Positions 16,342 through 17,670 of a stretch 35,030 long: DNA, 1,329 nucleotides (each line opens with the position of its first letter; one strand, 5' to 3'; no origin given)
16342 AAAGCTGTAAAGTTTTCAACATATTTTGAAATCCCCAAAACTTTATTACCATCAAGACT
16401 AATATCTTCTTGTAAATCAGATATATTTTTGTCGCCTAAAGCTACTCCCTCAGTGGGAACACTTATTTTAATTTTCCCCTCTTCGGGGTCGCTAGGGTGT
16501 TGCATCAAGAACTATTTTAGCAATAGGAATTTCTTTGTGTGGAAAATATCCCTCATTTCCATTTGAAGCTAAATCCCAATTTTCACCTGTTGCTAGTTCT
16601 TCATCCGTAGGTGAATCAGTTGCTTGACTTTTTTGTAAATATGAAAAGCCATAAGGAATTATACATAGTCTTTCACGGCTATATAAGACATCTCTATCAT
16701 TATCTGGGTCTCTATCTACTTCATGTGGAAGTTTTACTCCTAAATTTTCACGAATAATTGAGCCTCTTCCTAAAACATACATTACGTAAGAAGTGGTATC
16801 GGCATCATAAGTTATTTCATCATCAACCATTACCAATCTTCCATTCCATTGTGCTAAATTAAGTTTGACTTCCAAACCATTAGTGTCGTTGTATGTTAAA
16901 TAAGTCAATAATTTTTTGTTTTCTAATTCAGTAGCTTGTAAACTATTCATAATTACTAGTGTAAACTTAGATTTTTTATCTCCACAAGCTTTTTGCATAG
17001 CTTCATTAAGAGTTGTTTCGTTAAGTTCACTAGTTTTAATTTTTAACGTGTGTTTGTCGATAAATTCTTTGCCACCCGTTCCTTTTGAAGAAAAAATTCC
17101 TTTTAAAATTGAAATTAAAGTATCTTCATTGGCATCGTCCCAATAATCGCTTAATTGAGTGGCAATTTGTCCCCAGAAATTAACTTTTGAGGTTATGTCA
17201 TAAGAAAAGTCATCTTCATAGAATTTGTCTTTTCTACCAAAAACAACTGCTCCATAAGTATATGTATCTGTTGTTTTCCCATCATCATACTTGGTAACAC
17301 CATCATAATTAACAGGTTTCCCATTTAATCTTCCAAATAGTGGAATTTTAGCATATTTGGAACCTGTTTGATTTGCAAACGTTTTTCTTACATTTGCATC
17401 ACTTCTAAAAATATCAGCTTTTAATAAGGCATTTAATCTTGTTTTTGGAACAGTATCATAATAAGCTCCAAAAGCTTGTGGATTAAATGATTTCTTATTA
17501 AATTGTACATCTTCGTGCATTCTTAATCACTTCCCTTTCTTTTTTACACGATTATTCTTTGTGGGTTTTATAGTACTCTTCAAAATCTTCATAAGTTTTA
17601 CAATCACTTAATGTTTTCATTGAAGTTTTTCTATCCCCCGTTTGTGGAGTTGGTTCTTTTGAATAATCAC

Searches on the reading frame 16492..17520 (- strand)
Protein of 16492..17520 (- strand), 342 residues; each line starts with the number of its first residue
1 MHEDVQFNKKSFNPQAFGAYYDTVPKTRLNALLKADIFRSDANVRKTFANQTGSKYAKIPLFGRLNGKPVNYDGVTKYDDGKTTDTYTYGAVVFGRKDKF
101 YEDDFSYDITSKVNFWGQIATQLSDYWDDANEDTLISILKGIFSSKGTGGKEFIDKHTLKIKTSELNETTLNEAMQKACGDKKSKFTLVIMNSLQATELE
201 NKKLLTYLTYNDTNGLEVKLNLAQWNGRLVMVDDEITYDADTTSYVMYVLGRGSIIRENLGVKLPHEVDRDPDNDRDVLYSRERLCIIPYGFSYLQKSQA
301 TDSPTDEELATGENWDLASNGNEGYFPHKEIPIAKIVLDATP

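Call 69: search_protein_families(library=phrogs, proteins=[window:16492-17520:-], max_evalue=0.00001)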
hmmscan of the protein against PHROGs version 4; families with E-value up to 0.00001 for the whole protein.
window:16492-17520:- (342 aa): 2 families
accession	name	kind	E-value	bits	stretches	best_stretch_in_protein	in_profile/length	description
phrog_247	-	head and packaging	1.5e-67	229.3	1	6-338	6-341/351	major head protein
phrog_15288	-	head and packaging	2.7e-30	106.4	1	169-337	11-168/172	major head protein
